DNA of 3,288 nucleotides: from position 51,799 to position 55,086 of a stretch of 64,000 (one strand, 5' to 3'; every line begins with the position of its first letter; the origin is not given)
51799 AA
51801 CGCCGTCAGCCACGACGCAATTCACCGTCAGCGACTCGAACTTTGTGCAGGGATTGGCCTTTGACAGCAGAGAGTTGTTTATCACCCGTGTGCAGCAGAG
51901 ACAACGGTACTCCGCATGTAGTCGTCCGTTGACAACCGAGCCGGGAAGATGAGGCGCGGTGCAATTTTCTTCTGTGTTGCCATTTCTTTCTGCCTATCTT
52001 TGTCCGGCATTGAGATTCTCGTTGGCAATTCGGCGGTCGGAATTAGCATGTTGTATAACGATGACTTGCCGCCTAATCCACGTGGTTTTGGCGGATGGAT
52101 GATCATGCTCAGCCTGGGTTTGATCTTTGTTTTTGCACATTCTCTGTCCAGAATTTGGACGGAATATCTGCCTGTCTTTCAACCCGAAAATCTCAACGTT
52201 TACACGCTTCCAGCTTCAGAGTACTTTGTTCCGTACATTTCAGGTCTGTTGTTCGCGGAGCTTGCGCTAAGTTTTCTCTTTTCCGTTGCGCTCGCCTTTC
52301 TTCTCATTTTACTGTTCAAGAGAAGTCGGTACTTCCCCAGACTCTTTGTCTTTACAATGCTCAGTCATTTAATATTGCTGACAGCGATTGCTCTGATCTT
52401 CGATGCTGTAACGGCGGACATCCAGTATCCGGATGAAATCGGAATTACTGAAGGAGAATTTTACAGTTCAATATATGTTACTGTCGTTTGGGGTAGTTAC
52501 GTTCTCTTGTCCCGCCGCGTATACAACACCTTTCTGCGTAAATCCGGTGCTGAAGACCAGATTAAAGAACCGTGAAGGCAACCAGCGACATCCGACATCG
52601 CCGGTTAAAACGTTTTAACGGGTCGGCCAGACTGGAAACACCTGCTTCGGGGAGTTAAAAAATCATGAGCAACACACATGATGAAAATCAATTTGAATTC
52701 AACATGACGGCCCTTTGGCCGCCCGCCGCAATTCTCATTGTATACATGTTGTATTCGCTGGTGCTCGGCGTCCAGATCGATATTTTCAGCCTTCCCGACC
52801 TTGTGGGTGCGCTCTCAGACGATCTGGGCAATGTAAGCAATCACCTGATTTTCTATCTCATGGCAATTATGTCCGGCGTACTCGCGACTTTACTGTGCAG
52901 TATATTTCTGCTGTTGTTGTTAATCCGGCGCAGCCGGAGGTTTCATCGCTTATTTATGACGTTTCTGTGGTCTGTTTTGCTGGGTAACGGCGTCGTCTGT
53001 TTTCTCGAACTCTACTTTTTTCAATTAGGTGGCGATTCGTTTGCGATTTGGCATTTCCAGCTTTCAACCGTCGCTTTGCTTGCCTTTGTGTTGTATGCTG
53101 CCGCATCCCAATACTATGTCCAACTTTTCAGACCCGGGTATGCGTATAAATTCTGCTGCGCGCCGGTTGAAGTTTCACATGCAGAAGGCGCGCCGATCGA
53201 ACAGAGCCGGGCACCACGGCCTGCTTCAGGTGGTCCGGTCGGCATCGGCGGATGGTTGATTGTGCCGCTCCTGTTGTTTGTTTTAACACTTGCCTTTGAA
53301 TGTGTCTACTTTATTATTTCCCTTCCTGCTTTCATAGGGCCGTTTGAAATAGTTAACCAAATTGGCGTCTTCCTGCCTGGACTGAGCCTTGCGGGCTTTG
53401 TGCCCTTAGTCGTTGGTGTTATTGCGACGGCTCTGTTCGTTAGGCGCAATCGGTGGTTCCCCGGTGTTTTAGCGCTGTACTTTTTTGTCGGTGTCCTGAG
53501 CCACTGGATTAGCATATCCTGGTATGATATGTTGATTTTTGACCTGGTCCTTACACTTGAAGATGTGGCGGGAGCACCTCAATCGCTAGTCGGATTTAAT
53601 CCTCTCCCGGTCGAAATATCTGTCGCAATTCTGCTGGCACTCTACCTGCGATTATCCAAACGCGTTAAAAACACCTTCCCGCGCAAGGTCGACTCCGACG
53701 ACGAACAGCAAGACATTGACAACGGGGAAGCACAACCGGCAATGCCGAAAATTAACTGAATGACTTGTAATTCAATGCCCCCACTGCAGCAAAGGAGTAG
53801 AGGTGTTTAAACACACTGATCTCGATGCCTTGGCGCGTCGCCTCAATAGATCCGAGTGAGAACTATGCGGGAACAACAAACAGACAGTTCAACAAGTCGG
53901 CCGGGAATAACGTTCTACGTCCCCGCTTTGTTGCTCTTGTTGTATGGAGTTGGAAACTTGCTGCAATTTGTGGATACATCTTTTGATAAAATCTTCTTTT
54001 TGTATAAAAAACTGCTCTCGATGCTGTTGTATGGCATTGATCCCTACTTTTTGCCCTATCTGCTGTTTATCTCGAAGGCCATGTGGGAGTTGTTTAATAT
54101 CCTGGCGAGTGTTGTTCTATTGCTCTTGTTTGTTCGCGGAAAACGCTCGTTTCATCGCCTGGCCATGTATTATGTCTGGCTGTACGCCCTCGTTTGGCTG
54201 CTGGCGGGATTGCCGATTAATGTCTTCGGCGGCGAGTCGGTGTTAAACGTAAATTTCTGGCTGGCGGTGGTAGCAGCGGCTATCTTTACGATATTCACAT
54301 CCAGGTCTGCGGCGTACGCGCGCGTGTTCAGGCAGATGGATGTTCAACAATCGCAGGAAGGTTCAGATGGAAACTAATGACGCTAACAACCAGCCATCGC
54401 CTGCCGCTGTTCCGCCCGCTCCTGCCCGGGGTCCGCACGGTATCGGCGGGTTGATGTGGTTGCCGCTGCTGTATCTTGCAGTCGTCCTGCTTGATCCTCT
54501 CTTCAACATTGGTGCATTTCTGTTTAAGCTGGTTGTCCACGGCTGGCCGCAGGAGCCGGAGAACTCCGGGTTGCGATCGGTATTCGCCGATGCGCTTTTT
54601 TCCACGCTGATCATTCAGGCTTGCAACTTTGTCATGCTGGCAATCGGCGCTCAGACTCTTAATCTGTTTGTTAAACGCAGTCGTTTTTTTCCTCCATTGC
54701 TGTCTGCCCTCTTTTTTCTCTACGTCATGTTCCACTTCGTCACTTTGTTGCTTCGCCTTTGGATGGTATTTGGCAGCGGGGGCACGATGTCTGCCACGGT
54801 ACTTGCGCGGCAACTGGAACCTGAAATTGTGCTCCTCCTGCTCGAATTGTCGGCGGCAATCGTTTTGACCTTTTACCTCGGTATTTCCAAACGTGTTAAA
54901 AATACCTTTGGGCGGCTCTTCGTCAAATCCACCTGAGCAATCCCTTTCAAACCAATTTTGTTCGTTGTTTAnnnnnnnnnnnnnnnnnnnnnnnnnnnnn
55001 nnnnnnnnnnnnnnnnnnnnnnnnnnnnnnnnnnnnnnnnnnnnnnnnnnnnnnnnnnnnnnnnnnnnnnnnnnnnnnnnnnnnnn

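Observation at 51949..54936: Four tandem paralogous small membrane proteins (five copies of one domain)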

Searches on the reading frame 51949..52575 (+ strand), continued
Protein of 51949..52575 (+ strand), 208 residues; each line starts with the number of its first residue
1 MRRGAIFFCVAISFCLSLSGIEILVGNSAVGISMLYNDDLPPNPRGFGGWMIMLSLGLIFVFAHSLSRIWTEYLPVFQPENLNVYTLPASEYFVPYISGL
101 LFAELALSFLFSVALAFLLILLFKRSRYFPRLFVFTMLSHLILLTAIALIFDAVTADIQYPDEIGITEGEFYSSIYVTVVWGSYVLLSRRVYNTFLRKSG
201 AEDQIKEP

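Call 77: search_protein_families(library=phrogs, proteins=[window:52048-52575:+], max_evalue=0.01)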
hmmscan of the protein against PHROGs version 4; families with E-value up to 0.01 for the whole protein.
window:52048-52575:+ (175 aa): 0 families

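Call 79: search_solved_structures(query=A6, max_evalue=1)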
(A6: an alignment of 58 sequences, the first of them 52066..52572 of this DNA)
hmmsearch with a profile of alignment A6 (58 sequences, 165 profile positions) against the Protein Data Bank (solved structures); distinct sequences matched with E-value up to 1: 5.
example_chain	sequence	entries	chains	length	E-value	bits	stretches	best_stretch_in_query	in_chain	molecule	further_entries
8wst_R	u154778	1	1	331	0.19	15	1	42-118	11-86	Melanin-concentrating hormone receptor 2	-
9wcx_d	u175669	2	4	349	0.66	13.2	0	46-128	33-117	cytochrome-c oxidase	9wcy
7d68_R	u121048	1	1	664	0.7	13.2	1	56-153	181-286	Glucagon-like peptide 2 receptor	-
8zxd_A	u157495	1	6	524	0.78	13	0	72-154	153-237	Vang-like protein 1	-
9jk6_A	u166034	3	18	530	0.8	13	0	72-154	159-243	Vang-like protein 1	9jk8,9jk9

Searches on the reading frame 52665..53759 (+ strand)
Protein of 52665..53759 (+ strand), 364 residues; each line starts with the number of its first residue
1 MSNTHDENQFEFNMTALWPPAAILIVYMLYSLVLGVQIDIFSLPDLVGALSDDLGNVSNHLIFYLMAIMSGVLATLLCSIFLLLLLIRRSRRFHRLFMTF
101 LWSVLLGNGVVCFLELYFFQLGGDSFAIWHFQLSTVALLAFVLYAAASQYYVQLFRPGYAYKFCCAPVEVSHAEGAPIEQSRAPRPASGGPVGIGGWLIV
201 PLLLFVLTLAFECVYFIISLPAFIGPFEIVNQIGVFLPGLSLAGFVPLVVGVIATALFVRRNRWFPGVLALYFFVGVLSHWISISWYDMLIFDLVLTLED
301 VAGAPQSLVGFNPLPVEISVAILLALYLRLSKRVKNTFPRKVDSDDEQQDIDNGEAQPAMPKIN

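Call 3: search_protein_families(library=pfam, proteins=[window:52665-53759:+], max_evalue=1)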
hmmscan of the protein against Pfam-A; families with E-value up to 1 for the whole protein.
window:52665-53759:+ (364 aa): 2 families
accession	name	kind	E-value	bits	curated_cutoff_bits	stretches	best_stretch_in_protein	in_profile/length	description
PF10754.15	DUF2569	-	5.3e-09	37.1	26.5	2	193-338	3-142/143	Protein of unknown function (DUF2569)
PF11688.13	DUF3285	-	0.18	12.2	25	1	128-144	22-38/44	Protein of unknown function (DUF3285)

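Call 4: search_protein_families(library=ncbifam, proteins=[window:52665-53759:+], max_evalue=1)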
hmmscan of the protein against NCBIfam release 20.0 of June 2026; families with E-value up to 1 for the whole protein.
window:52665-53759:+ (364 aa): 0 families

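Call 9: find_encoding_contigs(protein=window:52665-53759:+, flank=10000, max_places=6)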
Protein window:52665-53759:+ (364 aa): no gene with exactly this product is on record in the collection.

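Call 11: find_homologous_proteins(query=window:52665-53759:+, max_evalue=0.001)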
Query window:52665-53759:+ (364 aa): 2 proteins with E <= 0.001 among 8000 candidates.
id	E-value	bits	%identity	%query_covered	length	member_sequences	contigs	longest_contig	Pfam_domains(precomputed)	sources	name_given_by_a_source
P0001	3.8e-227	772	100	96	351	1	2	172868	PF10754.16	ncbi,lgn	-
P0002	3.0e-166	572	73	100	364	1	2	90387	PF10754.16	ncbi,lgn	-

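Call 12: find_encoding_contigs(protein=P0001, flank=10000, max_places=4)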
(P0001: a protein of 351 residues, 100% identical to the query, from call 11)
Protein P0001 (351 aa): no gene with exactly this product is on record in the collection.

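Call 13: find_encoding_contigs(protein=P0002, flank=10000, max_places=4)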
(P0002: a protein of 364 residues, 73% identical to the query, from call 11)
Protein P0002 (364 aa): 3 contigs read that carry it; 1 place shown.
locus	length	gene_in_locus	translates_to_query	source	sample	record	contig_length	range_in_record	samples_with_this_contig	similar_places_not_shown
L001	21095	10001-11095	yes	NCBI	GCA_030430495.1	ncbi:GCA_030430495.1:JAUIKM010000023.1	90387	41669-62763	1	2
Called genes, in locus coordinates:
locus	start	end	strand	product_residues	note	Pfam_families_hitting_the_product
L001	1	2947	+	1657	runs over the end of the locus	PF12458:DUF3686, PF25472:DUF7902, PF00004:AAA (weak), PF07728:AAA_5 (faint)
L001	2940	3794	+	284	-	PF03476:MOSC_N, PF03473:MOSC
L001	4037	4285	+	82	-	-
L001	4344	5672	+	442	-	-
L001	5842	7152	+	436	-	PF07399:Na_H_antiport_3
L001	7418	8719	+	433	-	PF07399:Na_H_antiport_3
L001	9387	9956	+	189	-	PF10754:DUF2569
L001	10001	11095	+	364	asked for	PF10754:DUF2569 (weak)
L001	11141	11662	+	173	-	-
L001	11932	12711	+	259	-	PF13489:Methyltransf_23, PF05175:MTS, PF13847:Methyltransf_31, PF08241:Methyltransf_11, PF08242:Methyltransf_12, PF13649:Methyltransf_25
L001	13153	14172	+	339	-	PF09994:T6SS_Tle1-like_cat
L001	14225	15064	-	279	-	PF00005:ABC_tran, PF13304:AAA_21 (faint)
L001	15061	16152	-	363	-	PF01032:FecCD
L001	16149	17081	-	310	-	PF01497:Peripla_BP_2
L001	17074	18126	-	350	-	PF05171:HemS, PF06228:ChuX_HutX, PF05171:HemS, PF06228:ChuX_HutX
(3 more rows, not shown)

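Call 29: search_protein_families(library=padloc, proteins=[window:52665-53759:+], max_evalue=0.01)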
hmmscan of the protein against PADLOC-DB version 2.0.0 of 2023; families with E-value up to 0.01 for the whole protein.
window:52665-53759:+ (364 aa): 0 families

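Call 62: predict_structure(alignment_id=A7)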
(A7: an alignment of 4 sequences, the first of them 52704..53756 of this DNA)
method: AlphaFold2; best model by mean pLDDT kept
length: 351 residues; sequences in the alignment: 4
mean_pLDDT: 48.5   pTM: 0.38
mean pLDDT of the five models: 48.5, 47.2, 45.6, 45.5, 43.2
residues with pLDDT >= 90: 0; 70-90: 6; 50-70: 158; < 50: 187
segments of 3 or more residues with pLDDT < 50: 1-7, 24-30, 108-114, 133-188, 208-232, 270-308, 311-313, 315-351
pLDDT, mean of each block of 10 residues (from residue 1): 46 59 48 51 56 66 68 66 67 65 54 52 54 44 33 34 37 33 45 59 52 41 38 56 55 56 56 44 42 33 43 44 35 36 31 32
secondary structure, 60 per line:
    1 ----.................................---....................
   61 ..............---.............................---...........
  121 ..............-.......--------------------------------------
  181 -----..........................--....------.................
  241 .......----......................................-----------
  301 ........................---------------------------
elements in order: H5-37 H41-74 H78-106 H110-134 H136-142 H186-211 H214-217 H224-247 H252-289 H301-324

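Call 77: search_protein_families(library=phrogs, proteins=[window:52704-53759:+], max_evalue=0.01)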
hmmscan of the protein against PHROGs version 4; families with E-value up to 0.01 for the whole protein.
window:52704-53759:+ (351 aa): 0 families

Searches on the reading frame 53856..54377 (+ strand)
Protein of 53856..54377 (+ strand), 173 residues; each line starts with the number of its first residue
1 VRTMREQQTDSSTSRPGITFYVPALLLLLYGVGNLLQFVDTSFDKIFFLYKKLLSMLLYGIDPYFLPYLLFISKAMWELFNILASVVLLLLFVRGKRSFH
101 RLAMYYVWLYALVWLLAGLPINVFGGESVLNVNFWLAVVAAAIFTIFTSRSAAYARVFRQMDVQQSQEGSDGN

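Call 3: search_protein_families(library=pfam, proteins=[window:53856-54377:+], max_evalue=1)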
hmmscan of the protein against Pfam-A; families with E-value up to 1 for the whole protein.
window:53856-54377:+ (173 aa): 0 families

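Call 4: search_protein_families(library=ncbifam, proteins=[window:53856-54377:+], max_evalue=1)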
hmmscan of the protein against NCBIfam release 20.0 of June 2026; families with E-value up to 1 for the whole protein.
window:53856-54377:+ (173 aa): 0 families

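Call 29: search_protein_families(library=padloc, proteins=[window:53856-54377:+], max_evalue=0.01)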
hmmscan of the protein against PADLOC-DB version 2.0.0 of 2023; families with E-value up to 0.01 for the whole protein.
window:53856-54377:+ (173 aa): 0 families

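Call 77: search_protein_families(library=phrogs, proteins=[window:53856-54377:+], max_evalue=0.01)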
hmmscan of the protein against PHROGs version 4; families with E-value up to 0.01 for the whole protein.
window:53856-54377:+ (173 aa): 0 families

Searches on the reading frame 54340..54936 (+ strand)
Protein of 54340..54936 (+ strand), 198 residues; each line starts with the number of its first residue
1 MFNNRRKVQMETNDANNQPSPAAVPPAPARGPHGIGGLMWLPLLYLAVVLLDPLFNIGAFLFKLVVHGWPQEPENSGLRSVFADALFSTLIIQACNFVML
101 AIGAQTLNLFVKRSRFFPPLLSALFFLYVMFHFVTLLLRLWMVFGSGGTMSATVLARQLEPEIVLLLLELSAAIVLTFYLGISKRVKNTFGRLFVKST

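Call 3: search_protein_families(library=pfam, proteins=[window:54340-54936:+], max_evalue=1)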
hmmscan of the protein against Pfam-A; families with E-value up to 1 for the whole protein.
window:54340-54936:+ (198 aa): 1 family
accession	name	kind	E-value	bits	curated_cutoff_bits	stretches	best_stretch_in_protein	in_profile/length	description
PF10754.15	DUF2569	-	3.8e-10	40.8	26.5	1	32-190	1-142/143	Protein of unknown function (DUF2569)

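Call 4: search_protein_families(library=ncbifam, proteins=[window:54340-54936:+], max_evalue=1)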
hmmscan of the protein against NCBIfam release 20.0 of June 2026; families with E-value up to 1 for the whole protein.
window:54340-54936:+ (198 aa): 0 families

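Call 21: find_related_loci(query=A2, collection=genome_contigs, flank=10000)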
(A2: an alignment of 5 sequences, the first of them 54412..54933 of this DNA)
Query A2 (174 aa) in genome_contigs; peptide patterns used: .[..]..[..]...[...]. (x = any residue, [..] = any of these).
5 stretches matched a pattern; 2 encode a relative of the query (tblastn E <= 1e-3); 2 distinct loci.
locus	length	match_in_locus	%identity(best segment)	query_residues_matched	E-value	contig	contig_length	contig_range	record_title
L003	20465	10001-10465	34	2-168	9e-14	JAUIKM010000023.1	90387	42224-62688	MAG: bacterium isolate Co_bin.359 NODE_2311_length_90387_cov_3.910448, whole genome shotgun sequence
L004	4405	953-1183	32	72-168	5e-4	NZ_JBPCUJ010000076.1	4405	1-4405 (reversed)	MAG: Lutimonas sp. isolate MAG_seacave_61 S1Ck127_2806170, whole genome shotgun sequence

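Call 29: search_protein_families(library=padloc, proteins=[window:54340-54936:+], max_evalue=0.01)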
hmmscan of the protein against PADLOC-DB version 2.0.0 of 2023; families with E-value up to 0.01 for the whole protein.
window:54340-54936:+ (198 aa): 0 families

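Call 42: find_related_loci(query=A5, collection=metagenome_contigs, flank=10000)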
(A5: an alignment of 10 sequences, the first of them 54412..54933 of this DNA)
Query A5 (174 aa) in metagenome_contigs; peptide patterns used: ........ (x = any residue, [..] = any of these).
421 stretches matched a pattern; 14 encode a relative of the query (tblastn E <= 1e-3); 14 distinct loci.
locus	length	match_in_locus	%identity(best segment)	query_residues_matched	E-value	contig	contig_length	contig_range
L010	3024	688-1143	35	7-166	1e-11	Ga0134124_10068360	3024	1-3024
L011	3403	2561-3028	28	1-168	4e-7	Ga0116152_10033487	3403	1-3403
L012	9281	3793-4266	27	3-166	2e-6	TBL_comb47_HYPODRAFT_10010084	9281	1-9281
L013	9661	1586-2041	30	7-166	6e-6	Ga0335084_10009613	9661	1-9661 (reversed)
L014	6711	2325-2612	29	81-166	6e-6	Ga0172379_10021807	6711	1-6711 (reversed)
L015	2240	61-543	31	2-168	6e-6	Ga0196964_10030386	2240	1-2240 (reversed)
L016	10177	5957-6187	34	83-166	1e-5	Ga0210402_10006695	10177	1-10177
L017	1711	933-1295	28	9-166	1e-5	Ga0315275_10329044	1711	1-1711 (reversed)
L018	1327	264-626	28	9-166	9e-6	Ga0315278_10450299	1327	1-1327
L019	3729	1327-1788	27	4-166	1e-5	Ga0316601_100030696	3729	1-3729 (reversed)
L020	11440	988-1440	28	7-166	2e-5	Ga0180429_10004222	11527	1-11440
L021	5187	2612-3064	28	7-166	2e-5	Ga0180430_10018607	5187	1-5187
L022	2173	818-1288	26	1-168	2e-5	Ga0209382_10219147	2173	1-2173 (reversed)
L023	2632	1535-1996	27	6-168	3e-5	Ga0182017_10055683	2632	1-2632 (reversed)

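Call 77: search_protein_families(library=phrogs, proteins=[window:54367-54936:+], max_evalue=0.01)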
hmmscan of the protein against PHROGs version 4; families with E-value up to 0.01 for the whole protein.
window:54367-54936:+ (189 aa): 0 families
